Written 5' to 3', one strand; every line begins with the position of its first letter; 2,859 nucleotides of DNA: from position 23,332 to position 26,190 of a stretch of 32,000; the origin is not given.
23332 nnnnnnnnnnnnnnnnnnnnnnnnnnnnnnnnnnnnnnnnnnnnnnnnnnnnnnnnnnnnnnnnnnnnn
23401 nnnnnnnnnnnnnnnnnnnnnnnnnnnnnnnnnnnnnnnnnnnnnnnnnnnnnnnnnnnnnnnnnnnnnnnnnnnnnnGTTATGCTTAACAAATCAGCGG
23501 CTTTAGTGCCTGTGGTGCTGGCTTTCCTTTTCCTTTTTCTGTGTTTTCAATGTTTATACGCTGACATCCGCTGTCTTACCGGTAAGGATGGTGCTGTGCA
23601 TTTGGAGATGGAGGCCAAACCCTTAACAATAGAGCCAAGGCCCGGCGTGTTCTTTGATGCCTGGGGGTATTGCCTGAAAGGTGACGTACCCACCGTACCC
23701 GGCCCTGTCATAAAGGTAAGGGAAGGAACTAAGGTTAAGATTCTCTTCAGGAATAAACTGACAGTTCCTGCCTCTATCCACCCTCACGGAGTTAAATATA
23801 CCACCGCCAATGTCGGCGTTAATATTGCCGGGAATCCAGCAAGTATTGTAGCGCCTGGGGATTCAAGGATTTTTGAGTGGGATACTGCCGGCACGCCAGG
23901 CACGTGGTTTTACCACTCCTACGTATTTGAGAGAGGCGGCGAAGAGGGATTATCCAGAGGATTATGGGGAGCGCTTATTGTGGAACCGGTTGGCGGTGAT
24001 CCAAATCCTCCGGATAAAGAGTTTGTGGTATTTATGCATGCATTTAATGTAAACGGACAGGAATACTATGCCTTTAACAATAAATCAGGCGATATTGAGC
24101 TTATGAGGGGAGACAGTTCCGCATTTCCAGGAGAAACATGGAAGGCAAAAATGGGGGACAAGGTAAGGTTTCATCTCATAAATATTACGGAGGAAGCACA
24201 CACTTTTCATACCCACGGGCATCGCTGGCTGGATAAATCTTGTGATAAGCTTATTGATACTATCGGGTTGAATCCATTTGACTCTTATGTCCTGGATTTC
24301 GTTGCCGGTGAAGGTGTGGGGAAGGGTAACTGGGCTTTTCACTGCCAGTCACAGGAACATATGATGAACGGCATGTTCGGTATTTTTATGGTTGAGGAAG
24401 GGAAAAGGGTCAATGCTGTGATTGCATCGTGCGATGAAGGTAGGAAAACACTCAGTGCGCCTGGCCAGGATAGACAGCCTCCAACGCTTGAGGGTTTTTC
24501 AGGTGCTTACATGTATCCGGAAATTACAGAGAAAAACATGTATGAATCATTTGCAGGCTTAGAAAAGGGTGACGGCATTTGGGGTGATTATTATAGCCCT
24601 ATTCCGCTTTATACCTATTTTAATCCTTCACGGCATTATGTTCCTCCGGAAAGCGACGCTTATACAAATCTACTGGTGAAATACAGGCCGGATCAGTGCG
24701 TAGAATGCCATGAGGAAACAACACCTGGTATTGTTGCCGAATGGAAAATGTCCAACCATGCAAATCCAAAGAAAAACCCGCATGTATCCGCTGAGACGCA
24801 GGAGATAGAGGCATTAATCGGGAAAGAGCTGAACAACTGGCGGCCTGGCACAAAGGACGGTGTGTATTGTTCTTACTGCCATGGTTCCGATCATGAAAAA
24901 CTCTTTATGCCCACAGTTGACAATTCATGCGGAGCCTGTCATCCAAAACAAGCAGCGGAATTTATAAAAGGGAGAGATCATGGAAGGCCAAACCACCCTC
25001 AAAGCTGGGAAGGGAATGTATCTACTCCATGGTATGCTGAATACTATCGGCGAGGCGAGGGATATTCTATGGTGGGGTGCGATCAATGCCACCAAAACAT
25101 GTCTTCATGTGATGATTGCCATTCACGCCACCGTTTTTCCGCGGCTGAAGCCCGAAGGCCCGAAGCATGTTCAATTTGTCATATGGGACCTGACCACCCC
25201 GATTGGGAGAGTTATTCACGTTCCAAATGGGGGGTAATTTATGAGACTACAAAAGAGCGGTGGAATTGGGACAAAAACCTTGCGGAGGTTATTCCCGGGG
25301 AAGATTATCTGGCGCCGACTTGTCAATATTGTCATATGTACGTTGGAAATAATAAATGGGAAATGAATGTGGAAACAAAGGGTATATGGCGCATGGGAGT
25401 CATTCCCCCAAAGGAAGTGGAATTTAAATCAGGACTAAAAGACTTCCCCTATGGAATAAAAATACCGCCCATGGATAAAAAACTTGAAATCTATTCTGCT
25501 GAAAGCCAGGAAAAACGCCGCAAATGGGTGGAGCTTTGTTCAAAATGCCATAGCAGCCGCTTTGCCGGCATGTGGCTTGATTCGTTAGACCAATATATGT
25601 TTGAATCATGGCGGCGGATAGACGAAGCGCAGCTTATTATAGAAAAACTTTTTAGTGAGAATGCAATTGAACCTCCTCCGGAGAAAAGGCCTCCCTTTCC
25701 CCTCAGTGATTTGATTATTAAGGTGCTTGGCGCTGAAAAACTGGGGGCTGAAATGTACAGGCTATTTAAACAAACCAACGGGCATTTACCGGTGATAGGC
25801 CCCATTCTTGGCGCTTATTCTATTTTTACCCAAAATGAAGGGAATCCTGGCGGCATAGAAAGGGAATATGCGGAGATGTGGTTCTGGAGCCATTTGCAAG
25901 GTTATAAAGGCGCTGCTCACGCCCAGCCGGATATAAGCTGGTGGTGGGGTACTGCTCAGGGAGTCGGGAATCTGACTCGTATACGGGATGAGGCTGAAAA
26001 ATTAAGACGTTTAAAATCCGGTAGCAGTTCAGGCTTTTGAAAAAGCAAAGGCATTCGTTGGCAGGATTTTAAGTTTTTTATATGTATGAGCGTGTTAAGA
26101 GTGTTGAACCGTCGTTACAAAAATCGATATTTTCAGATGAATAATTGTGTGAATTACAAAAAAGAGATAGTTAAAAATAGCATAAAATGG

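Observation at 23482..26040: Copper domain of the fusion has a hybrid MCO/NirK ligand set; the HAO domain has the full eight haem sites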

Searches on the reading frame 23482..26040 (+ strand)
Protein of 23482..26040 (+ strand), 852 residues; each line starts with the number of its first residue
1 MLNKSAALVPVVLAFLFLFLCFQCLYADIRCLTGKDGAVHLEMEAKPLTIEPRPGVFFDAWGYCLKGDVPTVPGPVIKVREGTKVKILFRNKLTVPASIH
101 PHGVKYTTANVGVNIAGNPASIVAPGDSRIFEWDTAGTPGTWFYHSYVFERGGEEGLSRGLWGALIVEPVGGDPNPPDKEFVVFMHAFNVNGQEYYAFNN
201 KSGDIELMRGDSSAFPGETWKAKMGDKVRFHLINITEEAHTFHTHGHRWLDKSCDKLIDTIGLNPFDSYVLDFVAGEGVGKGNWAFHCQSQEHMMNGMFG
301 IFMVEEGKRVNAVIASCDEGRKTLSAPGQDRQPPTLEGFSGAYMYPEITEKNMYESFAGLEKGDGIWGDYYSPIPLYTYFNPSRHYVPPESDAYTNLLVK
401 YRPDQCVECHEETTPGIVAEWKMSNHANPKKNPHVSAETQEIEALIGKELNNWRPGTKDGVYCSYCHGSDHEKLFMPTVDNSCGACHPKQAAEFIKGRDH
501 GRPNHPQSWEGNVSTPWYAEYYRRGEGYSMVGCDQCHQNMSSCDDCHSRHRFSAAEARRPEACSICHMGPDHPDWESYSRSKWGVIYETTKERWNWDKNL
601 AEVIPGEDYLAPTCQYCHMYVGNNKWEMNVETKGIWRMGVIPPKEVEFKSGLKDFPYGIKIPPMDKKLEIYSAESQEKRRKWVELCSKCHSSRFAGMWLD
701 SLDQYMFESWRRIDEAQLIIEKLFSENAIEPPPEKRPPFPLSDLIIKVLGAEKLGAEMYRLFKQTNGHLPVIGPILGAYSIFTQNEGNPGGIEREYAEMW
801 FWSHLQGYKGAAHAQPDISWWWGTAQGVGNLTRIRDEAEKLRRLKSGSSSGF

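Call 3: search_protein_families(library=pfam, proteins=[window:23482-26040:+], max_evalue=0.01)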
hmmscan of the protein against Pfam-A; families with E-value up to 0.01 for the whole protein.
window:23482-26040:+ (852 aa): 5 families
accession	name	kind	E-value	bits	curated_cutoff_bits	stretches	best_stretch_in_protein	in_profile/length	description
PF13447.11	Multi-haem_cyto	-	4.4e-49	167.6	21.9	2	470-637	19-191/269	Seven times multi-haem cytochrome CxxCH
PF07732.21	Cu-oxidase_3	-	6.3e-19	68.6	21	2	72-169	24-116/119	Multicopper oxidase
PF07731.20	Cu-oxidase_2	-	6e-15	55.6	20.4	2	217-307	32-136/137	Multicopper oxidase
PF14522.11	Cytochrome_C7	-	6.5e-06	26.3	24.8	1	404-487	14-66/67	Cytochrome c7 and related cytochrome c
PF14537.11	Cytochrom_c3_2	-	0.00053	20.9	25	0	458-567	4-78/79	Cytochrome c3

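Call 5: search_solved_structures(query=window:23482-26040:+, max_evalue=1, show_alignments=3)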
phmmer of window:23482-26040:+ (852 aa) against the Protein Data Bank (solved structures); distinct sequences matched with E-value up to 1: 184 (the best 60 are shown).
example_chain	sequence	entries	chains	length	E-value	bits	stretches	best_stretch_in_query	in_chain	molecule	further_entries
6h5l_A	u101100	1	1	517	2.6e-163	548.7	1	352-845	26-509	Similar to hydroxylamine oxidoreductase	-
4fas_A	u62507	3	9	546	2.5e-51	178.2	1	362-739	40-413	Hydroxylamine oxidoreductase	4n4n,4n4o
6m0p_A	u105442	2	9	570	2.6e-51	178.1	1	362-739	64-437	Aerobic hydroxylamine oxidoreductase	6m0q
1fgj_A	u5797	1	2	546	3.1e-51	177.8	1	362-739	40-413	HYDROXYLAMINE OXIDOREDUCTASE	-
6t5e_A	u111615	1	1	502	3.2e-45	157.9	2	372-625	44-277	Hydroxylamine oxidoreductase-like protein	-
4n4j_A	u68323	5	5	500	9e-43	149.8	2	363-624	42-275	hydroxylamine oxidoreductase | Similar to hydroxylamine oxidoreductase hao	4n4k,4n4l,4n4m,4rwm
6hif_G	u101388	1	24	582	5.6e-33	117.4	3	463-625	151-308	Hydrazine dehydrogenase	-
8aip_A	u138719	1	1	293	3.3e-32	114.8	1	61-307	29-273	Two-Domain Laccase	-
9ix9_A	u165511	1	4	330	4.5e-32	114.4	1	61-307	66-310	Two-Domain Laccase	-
4m3h_A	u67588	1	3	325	6e-31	110.7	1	61-306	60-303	Copper oxidase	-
3tas_A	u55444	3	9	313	7.1e-31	110.5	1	61-306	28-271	Small laccase, multi-copper oxidase | small laccase, oxidoreductase | small laccase, two-domain laccase, multi-copper oxidase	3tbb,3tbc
4wtq_A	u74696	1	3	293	8.8e-31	110.1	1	61-306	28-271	Copper oxidase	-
4n8u_A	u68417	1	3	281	1.3e-30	109.6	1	62-306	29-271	Multicopper oxidase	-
6yzy_AAA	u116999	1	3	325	2e-30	109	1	61-306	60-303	Copper oxidase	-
6y4a_AAA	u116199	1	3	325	2e-30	109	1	61-306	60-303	Copper oxidase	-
3cg8_A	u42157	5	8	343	1.8e-28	102.5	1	61-306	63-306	laccase | Copper oxidase | Putative copper oxidase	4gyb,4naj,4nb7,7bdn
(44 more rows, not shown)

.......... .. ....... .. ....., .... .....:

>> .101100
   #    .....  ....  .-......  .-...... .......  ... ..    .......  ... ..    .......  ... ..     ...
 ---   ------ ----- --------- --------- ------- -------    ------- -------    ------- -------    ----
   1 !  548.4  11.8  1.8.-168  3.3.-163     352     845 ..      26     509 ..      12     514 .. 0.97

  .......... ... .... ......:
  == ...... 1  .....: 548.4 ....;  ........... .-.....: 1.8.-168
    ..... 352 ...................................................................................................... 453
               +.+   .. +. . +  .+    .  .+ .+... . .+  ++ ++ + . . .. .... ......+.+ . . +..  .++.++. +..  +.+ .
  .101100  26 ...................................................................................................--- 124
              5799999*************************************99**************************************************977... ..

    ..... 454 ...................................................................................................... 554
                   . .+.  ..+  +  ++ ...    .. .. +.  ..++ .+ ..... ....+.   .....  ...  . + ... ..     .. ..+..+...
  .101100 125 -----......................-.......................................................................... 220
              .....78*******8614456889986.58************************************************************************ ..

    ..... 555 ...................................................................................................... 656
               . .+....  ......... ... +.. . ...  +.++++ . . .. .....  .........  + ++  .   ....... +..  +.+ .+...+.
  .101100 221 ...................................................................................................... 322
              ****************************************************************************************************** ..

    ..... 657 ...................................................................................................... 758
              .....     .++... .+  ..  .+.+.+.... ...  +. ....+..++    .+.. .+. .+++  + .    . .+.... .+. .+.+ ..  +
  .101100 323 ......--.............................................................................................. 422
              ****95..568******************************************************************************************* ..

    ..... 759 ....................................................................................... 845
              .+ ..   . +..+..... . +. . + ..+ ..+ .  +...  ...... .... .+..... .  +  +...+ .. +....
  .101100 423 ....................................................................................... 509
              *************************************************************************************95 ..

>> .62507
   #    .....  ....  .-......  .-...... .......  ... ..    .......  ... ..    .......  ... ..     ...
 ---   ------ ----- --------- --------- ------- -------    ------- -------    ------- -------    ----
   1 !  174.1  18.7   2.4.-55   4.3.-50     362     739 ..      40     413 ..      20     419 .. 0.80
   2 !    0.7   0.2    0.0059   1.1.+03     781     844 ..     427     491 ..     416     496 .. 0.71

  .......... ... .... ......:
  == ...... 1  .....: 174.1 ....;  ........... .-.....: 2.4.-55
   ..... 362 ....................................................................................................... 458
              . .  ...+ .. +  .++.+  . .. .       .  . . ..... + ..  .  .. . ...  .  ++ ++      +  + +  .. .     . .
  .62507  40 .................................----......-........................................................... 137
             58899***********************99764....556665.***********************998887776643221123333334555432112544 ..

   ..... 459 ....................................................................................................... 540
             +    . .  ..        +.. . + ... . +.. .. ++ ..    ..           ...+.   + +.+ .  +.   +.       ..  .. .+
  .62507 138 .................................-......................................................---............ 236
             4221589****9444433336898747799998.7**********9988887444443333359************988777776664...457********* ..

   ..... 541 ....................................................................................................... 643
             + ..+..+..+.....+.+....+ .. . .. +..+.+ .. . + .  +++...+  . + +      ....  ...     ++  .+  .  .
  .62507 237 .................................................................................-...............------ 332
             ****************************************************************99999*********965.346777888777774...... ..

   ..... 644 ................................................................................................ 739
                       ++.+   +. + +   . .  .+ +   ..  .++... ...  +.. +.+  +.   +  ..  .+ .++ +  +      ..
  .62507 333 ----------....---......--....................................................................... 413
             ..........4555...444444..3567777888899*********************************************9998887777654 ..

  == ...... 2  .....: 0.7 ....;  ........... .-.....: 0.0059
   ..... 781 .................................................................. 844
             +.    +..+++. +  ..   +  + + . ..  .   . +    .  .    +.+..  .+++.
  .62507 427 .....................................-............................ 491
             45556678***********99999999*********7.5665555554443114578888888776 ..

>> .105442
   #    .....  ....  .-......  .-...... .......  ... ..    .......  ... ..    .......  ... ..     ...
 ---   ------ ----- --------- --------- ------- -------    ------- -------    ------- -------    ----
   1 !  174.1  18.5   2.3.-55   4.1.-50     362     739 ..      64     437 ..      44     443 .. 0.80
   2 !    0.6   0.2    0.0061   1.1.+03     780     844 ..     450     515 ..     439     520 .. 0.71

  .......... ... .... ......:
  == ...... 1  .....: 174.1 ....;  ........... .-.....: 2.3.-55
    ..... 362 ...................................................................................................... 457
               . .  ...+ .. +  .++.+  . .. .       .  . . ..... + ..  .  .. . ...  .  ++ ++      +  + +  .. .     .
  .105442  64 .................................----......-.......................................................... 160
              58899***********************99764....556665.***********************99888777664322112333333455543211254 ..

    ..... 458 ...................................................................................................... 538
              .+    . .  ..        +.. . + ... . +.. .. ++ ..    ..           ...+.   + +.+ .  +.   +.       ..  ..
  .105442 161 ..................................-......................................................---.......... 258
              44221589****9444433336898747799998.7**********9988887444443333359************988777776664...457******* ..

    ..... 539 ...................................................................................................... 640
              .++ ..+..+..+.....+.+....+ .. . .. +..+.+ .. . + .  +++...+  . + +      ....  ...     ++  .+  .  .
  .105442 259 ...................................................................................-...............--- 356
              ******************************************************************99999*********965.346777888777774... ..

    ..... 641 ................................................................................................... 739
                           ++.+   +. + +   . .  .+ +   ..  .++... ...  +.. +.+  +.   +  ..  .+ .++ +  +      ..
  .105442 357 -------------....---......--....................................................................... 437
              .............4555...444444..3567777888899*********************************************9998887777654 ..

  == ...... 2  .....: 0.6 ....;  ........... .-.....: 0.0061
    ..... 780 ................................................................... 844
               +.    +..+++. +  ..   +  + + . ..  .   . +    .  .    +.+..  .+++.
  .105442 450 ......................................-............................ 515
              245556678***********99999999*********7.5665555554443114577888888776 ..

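Call 54: list_cluster_members(proteins=[window:23482-26037:+, window:22387-23475:+])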
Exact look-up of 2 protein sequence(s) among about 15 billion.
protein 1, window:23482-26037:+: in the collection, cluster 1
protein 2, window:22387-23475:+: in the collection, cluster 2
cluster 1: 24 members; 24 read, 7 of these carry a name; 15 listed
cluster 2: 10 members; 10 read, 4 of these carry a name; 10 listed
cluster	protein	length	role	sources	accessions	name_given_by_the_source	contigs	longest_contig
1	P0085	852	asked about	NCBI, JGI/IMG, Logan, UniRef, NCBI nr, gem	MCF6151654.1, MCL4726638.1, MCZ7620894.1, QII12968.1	putative copper oxidase and hydroxylamine oxidoreductase (Fusion protein) [Candidatus ... | Probable nitrite reductase-hydroxylamine oxidoreductase fusion protein n=2 Tax=Kuenenia ... | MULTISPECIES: multiheme c-type cytochrome [Kuenenia]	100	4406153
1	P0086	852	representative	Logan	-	-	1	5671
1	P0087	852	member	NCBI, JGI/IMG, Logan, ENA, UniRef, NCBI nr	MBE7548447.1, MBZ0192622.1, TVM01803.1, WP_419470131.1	MAG: multicopper oxidase domain-containing protein [Candidatus Kuenenia stuttgartiensis] | hypothetical protein | multiheme c-type cytochrome n=1 Tax=Candidatus Kuenenia sp. TaxID=2499824 ...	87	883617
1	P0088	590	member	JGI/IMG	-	hypothetical protein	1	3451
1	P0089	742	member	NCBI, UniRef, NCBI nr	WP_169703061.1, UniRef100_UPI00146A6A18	multiheme c-type cytochrome [Candidatus Kuenenia stuttgartensis] | multiheme c-type cytochrome n=1 Tax=Kuenenia stuttgartiensis TaxID=174633 ... | multiheme c-type cytochrome [Candidatus Kuenenia stuttgartiensis]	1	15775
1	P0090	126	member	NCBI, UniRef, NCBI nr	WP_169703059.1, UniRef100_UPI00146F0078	hypothetical protein [Candidatus Kuenenia stuttgartiensis] | hypothetical protein n=1 Tax=Kuenenia stuttgartiensis TaxID=174633 RepID=UPI00146F0078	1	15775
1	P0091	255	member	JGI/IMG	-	FtsP/CotA-like multicopper oxidase with cupredoxin domain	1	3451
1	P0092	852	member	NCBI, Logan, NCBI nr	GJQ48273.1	MAG: hypothetical protein HKUEN01_06590 [Candidatus Kuenenia stuttgartiensis]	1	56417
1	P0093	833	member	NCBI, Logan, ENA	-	-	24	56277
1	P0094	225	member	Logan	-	-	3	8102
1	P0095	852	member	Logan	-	-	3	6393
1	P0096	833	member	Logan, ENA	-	-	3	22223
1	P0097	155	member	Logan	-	-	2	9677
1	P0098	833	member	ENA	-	-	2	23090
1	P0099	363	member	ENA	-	-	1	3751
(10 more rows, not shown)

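Call 66: search_protein_families(library=ncbifam, proteins=[window:23482-26040:+], max_evalue=0.001)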
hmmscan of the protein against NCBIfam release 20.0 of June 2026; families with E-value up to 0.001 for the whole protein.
window:23482-26040:+ (852 aa): 8 families
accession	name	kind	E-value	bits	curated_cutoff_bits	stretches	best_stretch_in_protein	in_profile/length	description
NF052343.1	hydrazine_HDH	equivalog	1.2e-40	139.4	900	3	461-624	147-305/564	hydrazine dehydrogenase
TIGR01480.1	copper_res_A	subfamily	4.3e-20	71.7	478.95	2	71-186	72-179/593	copper resistance system multicopper oxidase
TIGR02376.1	Cu_nitrite_red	equivalog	1.9e-16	60.3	296.3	1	38-205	29-181/326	copper-containing nitrite reductase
TIGR03389.1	laccase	equivalog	1.5e-12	47.1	558.9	1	72-184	31-140/539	laccase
TIGR03388.1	ascorbase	equivalog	3e-12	46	614.8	1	72-176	29-128/542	L-ascorbate oxidase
NF008205.1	PRK10965.1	equivalog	1.9e-08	33.6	525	1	71-168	73-164/529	multicopper oxidase CueO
NF041487.1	copper_ox_MnxG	equivalog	1.3e-06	25.6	3100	1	218-311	424-528/1894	manganese-oxidizing multicopper oxidase MnxG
TIGR03390.1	ascorbOXfungal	equivalog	0.00098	17.7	445.35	0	71-187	35-147/538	L-ascorbate oxidase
